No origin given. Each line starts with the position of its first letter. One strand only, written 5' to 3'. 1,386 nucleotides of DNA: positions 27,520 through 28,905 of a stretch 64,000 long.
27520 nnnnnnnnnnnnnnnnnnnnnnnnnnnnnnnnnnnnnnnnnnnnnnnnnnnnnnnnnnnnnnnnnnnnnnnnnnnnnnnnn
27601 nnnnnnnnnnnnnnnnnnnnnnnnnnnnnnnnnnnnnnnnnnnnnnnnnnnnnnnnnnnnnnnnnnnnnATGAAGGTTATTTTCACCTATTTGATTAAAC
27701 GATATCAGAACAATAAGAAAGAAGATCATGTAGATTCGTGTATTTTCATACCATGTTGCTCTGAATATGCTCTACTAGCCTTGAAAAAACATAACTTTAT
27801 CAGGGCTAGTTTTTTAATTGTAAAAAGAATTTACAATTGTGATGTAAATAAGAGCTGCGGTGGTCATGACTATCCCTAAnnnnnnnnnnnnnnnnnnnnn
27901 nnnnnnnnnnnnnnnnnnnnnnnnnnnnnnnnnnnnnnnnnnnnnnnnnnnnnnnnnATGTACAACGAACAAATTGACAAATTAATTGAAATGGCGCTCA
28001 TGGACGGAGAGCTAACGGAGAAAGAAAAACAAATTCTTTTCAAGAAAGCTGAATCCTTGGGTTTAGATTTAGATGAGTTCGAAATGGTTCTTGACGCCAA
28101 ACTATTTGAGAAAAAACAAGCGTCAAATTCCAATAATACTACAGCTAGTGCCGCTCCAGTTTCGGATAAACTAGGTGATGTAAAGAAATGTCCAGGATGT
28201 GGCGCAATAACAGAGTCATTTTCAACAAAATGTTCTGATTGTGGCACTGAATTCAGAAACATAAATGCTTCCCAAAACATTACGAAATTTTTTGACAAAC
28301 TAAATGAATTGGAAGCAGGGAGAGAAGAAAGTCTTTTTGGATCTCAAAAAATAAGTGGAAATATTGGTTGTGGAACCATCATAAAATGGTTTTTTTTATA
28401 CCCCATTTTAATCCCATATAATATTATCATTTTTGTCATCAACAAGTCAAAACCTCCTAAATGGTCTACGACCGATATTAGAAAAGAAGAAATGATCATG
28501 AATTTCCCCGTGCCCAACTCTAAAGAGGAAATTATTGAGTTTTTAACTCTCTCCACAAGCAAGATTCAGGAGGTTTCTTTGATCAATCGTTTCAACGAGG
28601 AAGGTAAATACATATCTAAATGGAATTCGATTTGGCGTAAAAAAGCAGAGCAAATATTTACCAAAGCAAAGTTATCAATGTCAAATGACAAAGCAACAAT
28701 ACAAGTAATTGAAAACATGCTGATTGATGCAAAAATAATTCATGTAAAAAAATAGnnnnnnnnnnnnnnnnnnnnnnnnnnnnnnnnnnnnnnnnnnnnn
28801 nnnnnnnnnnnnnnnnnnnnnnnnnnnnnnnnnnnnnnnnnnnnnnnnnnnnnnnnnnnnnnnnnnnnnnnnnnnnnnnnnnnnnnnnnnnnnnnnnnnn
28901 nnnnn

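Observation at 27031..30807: Six-gene same-strand membrane module with a composition I cannot match to any described system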

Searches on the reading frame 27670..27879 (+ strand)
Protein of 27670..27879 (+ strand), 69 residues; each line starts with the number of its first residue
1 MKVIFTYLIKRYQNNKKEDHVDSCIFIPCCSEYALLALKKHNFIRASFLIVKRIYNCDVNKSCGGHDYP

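Call 3: search_protein_families(library=pfam, proteins=[window:27670-27879:+], max_evalue=1)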
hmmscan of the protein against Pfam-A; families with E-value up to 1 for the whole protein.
window:27670-27879:+ (69 aa): 1 family
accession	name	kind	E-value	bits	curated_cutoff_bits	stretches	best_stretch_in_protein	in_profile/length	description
PF01809.23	YidD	-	1.7e-15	57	27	1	4-67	3-65/67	Putative membrane protein insertion efficiency factor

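Call 4: search_protein_families(library=ncbifam, proteins=[window:27670-27879:+], max_evalue=1)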
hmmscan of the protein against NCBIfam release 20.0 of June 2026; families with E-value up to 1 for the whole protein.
window:27670-27879:+ (69 aa): 2 families
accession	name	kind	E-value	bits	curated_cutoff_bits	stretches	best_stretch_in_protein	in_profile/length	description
TIGR00278.2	TIGR00278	equivalog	4.9e-14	51.9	40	1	4-58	3-57/64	membrane protein insertion efficiency factor YidD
NF040727.1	SBP_SaoB_CU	equivalog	0.0017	17.4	140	1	3-41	42-82/262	ABC transporter substrate-binding (seleno)protein SaoB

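Call 5: search_protein_families(library=padloc, proteins=[window:27670-27879:+], max_evalue=1)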
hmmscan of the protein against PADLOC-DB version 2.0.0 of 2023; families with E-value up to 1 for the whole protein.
window:27670-27879:+ (69 aa): 0 families

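Call 92: find_related_loci(query=A7, collection=viral_contigs, flank=5000)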
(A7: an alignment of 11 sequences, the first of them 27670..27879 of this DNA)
Query A7 (69 aa) in viral_contigs; peptide patterns used: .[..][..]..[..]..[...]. (x = any residue, [..] = any of these).
62 stretches matched a pattern; 54 encode a relative of the query (tblastn E <= 1e-3); 54 distinct loci.
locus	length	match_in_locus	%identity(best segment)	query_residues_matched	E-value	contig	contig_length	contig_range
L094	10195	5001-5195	43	1-69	3e-11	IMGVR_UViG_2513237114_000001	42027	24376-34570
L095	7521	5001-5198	38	2-69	9e-11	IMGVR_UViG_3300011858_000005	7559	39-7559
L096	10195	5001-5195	37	3-69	1e-10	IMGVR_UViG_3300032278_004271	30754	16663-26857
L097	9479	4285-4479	37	3-69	1e-10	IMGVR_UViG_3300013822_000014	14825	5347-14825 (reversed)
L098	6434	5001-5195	37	3-69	1e-10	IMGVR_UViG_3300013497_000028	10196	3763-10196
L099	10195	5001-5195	37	3-69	2e-10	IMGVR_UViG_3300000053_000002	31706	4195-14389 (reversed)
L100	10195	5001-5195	37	3-69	2e-10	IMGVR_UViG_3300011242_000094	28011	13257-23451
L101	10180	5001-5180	39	8-69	3e-10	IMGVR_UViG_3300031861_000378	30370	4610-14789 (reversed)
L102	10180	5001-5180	39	8-69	4e-10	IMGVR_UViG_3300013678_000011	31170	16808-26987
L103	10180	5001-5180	39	8-69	4e-10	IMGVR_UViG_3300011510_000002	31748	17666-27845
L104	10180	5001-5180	39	8-69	4e-10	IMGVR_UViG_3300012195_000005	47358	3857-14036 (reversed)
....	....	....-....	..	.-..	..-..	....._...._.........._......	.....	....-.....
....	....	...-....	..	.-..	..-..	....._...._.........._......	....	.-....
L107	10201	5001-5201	38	1-69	1e-9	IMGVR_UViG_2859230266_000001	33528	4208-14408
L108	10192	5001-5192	38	1-69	1e-9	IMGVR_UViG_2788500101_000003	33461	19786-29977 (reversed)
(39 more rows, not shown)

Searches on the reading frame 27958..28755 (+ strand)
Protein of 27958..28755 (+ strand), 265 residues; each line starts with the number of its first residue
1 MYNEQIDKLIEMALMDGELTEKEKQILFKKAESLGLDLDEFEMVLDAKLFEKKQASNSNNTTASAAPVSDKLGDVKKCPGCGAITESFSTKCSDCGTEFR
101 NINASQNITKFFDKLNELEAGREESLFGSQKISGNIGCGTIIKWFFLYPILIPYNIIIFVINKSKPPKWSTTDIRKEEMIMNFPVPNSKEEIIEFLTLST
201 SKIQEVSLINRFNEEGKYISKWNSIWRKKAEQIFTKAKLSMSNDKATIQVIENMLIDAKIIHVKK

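Call 3: search_protein_families(library=pfam, proteins=[window:27958-28755:+], max_evalue=1)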
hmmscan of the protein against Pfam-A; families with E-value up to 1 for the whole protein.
window:27958-28755:+ (265 aa): 13 families
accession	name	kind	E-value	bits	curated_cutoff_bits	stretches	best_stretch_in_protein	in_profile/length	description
PF23455.1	DUF7129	-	0.0039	17.3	30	1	78-102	14-40/45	Domain of unknown function (DUF7129)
PF05099.18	TerB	-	0.006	17.3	24.4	1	6-42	78-114/118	Tellurite resistance protein TerB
PF07282.18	Cas12f1-like_TNB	-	0.0087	16.6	26.3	1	76-108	29-60/60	Cas12f1-like, TNB domain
PF10571.15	UPF0547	-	0.009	16.6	29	1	76-99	1-24/26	Uncharacterised protein family UPF0547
PF13248.11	Zn_ribbon_3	-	0.0093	15.9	27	1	76-98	3-25/26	zinc-ribbon domain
PF20719.2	Med16_C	-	0.063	14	21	1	43-87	48-92/123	Mediator complex subunit 16, C-terminal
PF12773.13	DZR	-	0.076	13.6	27.3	1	76-96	25-45/45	Double zinc ribbon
PF23137.1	HVO_0758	-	0.11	12.8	27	0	69-83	36-50/55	HVO_0758 mu-protein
PF18912.6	DZR_2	-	0.15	12.4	27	1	77-103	9-35/56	Double zinc ribbon domain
PF23458.2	DUF7130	-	0.19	12.1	35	0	77-103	55-84/89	Domain of unknown function (DUF7130)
PF13240.11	Zn_Ribbon_1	-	0.24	11.7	25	1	77-98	1-22/23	zinc-ribbon domain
PF24844.1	PolC_DP2_central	-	0.36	10.1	24.3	1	75-106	335-364/372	DNA polymerase II large subunit DP2, central domain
PF14952.11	zf-tcix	-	0.76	9.8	31.2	0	75-84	10-19/42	Putative treble-clef, zinc-finger, Zn-binding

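Call 4: search_protein_families(library=ncbifam, proteins=[window:27958-28755:+], max_evalue=1)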
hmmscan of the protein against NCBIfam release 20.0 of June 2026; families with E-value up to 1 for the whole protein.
window:27958-28755:+ (265 aa): 9 families
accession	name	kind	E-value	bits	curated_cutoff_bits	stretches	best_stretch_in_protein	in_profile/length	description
NF006948.0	PRK09430.1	equivalog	2.5e-05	24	162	1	8-66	135-193/267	co-chaperone DjlA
NF033497.1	rubre_like_arch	subfamily_domain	4.2e-05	23.2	32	1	78-105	3-32/34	rubrerythrin-like domain-containing protein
NF049953.1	ribbon_DG_selen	exception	0.00016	21.6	130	1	39-99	113-171/172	zinc ribbon-containing (seleno)protein DG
NF041910.1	HVO_0416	equivalog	0.0024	17.7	80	1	76-96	35-55/58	HVO_0416 family zinc finger protein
NF041912.1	HVO_0758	equivalog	0.051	13.5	70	0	69-83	36-50/55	HVO_0758 family zinc finger protein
NF009623.0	PRK13130.1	equivalog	0.088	12.9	68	1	74-101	4-29/56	RNA-protein complex protein Nop10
NF051898.1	MBSP1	equivalog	0.15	11.5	320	1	42-99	15-74/289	biosurfactant protein 1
NF000684.0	PRK00034.3-4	equivalog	0.25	11.7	97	1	105-127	33-55/97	Asp-tRNA(Asn) amidotransferase subunit GatC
TIGR02605.1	CxxC_CxxC_SSSS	subfamily_domain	0.67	10.1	31.3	0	67-83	20-34/52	FmdB family zinc ribbon protein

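Call 5: search_protein_families(library=padloc, proteins=[window:27958-28755:+], max_evalue=1)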
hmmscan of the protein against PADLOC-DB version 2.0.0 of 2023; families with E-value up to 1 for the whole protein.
window:27958-28755:+ (265 aa): 2 families
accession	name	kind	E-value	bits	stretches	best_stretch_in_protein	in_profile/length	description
PDLC05027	PDC-S48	-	0.002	15.3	1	6-56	274-324/411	-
PDLC01691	Cas12f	-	0.013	13.4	1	72-109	285-326/332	CAS-V-F; effector__SPE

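Call 20: find_homologous_proteins(query=window:27958-28755:+, max_evalue=0.001)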
Query window:27958-28755:+ (265 aa): 1846 proteins with E <= 0.001 among 2384 candidates; the best 120 are listed.
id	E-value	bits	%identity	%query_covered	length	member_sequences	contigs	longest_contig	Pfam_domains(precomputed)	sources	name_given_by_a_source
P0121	8.2e-166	568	97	100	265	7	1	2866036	-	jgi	jgi:hypothetical protein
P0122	2.6e-155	533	93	100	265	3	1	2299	-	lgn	-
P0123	4.1e-152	523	91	100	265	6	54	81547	-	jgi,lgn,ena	jgi:hypothetical protein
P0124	4.4e-141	487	83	100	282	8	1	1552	-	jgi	jgi:hypothetical protein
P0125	2.1e-137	474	79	100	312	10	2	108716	-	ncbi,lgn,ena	-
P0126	1.1e-132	459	77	100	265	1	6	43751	-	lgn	-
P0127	9.0e-132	456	75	100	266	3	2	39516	-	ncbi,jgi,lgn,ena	-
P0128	1.6e-131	455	74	100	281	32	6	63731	-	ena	-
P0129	9.0e-129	446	74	100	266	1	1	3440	-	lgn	-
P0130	2.3e-121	422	71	98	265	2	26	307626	-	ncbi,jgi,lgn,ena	jgi:hypothetical protein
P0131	2.4e-121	422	71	100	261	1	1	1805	-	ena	-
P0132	6.9e-121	420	71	100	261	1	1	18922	-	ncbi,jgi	jgi:hypothetical protein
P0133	1.2e-120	420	72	100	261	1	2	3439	-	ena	-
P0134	1.3e-120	419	72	100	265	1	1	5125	-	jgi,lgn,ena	jgi:hypothetical protein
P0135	1.8e-120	419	70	100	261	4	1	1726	-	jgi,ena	-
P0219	3.4e-97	343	65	95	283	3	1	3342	PF05099.19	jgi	jgi:hypothetical protein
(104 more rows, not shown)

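Call 27: predict_structure(alignment_id=A1)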
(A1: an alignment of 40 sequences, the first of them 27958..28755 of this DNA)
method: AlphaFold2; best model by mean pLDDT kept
length: 265 residues; sequences in the alignment: 40
mean_pLDDT: 72.9   pTM: 0.50
mean pLDDT of the five models: 72.9, 69.2, 68.1, 68.1, 66.2
residues with pLDDT >= 90: 26; 70-90: 145; 50-70: 63; < 50: 31
segments of 3 or more residues with pLDDT < 50: 57-75, 130-135
pLDDT, mean of each block of 10 residues (from residue 1): 61 66 79 78 80 56 37 50 56 61 65 87 66 52 71 79 78 87 83 89 82 83 92 88 86 88 63
secondary structure, 60 per line:
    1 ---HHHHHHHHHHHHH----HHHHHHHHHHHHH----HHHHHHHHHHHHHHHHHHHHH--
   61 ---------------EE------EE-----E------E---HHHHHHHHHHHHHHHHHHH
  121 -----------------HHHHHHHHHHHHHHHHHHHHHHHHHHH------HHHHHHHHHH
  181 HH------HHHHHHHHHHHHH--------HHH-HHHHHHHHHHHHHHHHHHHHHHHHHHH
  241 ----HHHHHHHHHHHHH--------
elements in order: H4-16 H21-33 H38-58 H102-120 H138-164 H171-182 H189-201 H214-240 H245-257

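Call 30: fold_search(model_id=the predicted structure, library=pdb)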
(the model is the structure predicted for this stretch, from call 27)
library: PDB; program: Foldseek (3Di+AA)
matches with E <= 10: 172; with E <= 0.001: 0
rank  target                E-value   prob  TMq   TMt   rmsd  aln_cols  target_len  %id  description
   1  9avb_B                6.0e-01  0.13  0.14  0.19  14.0       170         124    9  Fis1 Wild type (released 2025-05-21)
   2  9zz6_B                1.0e+00  0.18  0.23  0.21  20.8       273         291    8  The ER membrane protein complex acts as a chaperone to promote voltage-gated calcium channel assembly (released 2026-02-18)
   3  5a1v_K                1.2e+00  0.04  0.12  0.05  21.6       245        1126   10  The structure of the COPI coat linkage I (released 2015-07-08)
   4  1fyh_D                1.3e+00  0.20  0.22  0.24  25.3       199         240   13  1:1 COMPLEX BETWEEN AN INTERFERON GAMMA SINGLE-CHAIN VARIANT AND ITS RECEPTOR (released 2000-10-11)
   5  1t98_A                1.3e+00  0.06  0.13  0.13  25.3       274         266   11  Crystal Structure of MukF(1-287) (released 2005-05-24)
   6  9efq_J                1.5e+00  0.08  0.13  0.09  18.4       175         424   11  Cryo-EM structure of COP9 signalosome precatalytic state with neddylated cullin-2 (released 2025-12-03)
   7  5c21_B                1.6e+00  0.06  0.11  0.11  37.0       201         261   11  Crystal structure of native HlyD from E. coli (released 2016-02-17)
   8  5h7c_C                1.7e+00  0.28  0.28  0.20  17.8       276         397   12  Crystal structure of a repeat protein with two Protein A-DHR14 repeat modules (released 2017-06-28)
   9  1o9d_A                2.0e+00  0.04  0.13  0.14  22.7       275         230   12  Structural view of a fungal toxin acting on a 14-3-3 regulatory complex (released 2003-03-06)
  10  7tbm_c2               2.2e+00  0.16  0.22  0.09  22.0       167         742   11  Composite structure of the dilated human nuclear pore complex (NPC) generated with a 37A in situ cryo-ET map of CD4+  (released 2022-06-15)
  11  7tbm_c1               2.2e+00  0.16  0.22  0.09  22.0       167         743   11  Composite structure of the dilated human nuclear pore complex (NPC) generated with a 37A in situ cryo-ET map of CD4+  (released 2022-06-15)
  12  7mnl_A                2.2e+00  0.16  0.22  0.09  22.0       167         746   11  Crystal structure of the N-terminal domain of NUP358/RanBP2 (residues 1-752) in complex with Fab fragment (released 2022-06-15)
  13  7mnn_B                2.2e+00  0.13  0.21  0.11  22.4       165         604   12  Crystal structure of the N-terminal domain of NUP358/RanBP2 (residues 1-752) T653I mutant in complex with Fab fragment (released 2022-06-15)
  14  4apo_A                2.3e+00  0.08  0.13  0.20  16.1       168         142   14  AIP TPR domain in complex with human Tomm20 peptide (released 2013-01-23)
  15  5c22_B                2.3e+00  0.04  0.11  0.11  38.0       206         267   11  Crystal structure of Zn-bound HlyD from E. coli (released 2016-02-17)
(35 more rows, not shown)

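Call 32: search_solved_structures(query=A1, max_evalue=1)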
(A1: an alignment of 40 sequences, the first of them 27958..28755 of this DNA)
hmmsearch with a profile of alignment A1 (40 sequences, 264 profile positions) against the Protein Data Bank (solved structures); distinct sequences matched with E-value up to 1: 9.
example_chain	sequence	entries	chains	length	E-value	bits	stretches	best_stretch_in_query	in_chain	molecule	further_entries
9i5t_4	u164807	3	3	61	0.022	17.1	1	52-96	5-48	Large ribosomal subunit protein bL32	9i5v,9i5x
5a8r_C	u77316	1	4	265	0.23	13.8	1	227-255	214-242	METHYL-COENZYME M REDUCTASE II, SUBUNIT BETA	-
6ywe_W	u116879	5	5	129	0.3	13.3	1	42-94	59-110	Related to ribosomal protein YmL32 (Mitochondrial),Mitochondrial ribosomal protein subunit | Mitochondrial ribosomal protein subunit L32 | Related to ribosomal 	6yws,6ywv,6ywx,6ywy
5a8w_C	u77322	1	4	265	0.32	13.3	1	226-255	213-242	METHYL-COENZYME M REDUCTASE II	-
9fhl_W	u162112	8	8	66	0.48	12.7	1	76-98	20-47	Small ribosomal subunit protein eS27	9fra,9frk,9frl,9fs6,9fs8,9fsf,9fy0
9v21_sC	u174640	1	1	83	0.49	12.7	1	66-96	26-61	Small ribosomal subunit protein eS27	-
9v1j_sC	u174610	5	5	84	0.5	12.7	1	66-96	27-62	Small ribosomal subunit protein eS27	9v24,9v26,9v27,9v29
8hkx_S27A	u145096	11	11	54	0.84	11.9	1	65-98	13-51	30S ribosomal protein S27ae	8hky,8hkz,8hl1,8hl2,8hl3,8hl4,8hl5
9fhl_Y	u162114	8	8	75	0.85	11.9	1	50-98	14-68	Small ribosomal subunit protein eS31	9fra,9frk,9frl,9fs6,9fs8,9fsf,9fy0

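Call 56: search_protein_families(library=pfam, alignment_id=A1, max_evalue=0.01)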
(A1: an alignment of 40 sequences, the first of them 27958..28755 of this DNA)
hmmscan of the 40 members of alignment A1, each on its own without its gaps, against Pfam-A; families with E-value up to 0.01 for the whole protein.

A. member 1, window:27958-28755:+ (265 aa): 5 families
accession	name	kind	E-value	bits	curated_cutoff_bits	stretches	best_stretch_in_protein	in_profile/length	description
PF23455.1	DUF7129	-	0.0039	17.3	30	1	78-102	14-40/45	Domain of unknown function (DUF7129)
PF05099.18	TerB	-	0.006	17.3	24.4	0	6-42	78-114/118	Tellurite resistance protein TerB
PF07282.18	Cas12f1-like_TNB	-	0.0087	16.6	26.3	0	76-108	29-60/60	Cas12f1-like, TNB domain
PF10571.15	UPF0547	-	0.009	16.6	29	0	76-99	1-24/26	Uncharacterised protein family UPF0547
PF13248.11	Zn_ribbon_3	-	0.0093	15.9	27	0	76-98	3-25/26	zinc-ribbon domain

B. families by the number of members that match (of 40 scanned): 15 families
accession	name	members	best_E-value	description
PF13248.11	Zn_ribbon_3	33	7.5e-06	zinc-ribbon domain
PF05099.18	TerB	28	1.6e-05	Tellurite resistance protein TerB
PF23455.1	DUF7129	17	0.00038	Domain of unknown function (DUF7129)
PF04391.17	DUF533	11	0.00094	Protein of unknown function (DUF533)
PF10571.15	UPF0547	8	0.00014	Uncharacterised protein family UPF0547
PF12773.13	DZR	6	0.001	Double zinc ribbon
PF13240.11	Zn_Ribbon_1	4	0.00098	zinc-ribbon domain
PF14952.11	zf-tcix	3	0.00075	Putative treble-clef, zinc-finger, Zn-binding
PF23137.1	HVO_0758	2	0.0024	HVO_0758 mu-protein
PF07282.18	Cas12f1-like_TNB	2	0.0033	Cas12f1-like, TNB domain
PF05517.18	p25-alpha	1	0.0027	p25-alpha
PF07191.17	Zn_ribbon_6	1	0.0029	Double zinc ribbon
PF11790.14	Glyco_hydro_cc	1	0.0056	Glycosyl hydrolase catalytic core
PF13719.11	Zn_ribbon_5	1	0.0069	zinc-ribbon domain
PF22747.2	Zn_ribbon_DUF2089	1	0.0069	DUF2089 zinc ribbon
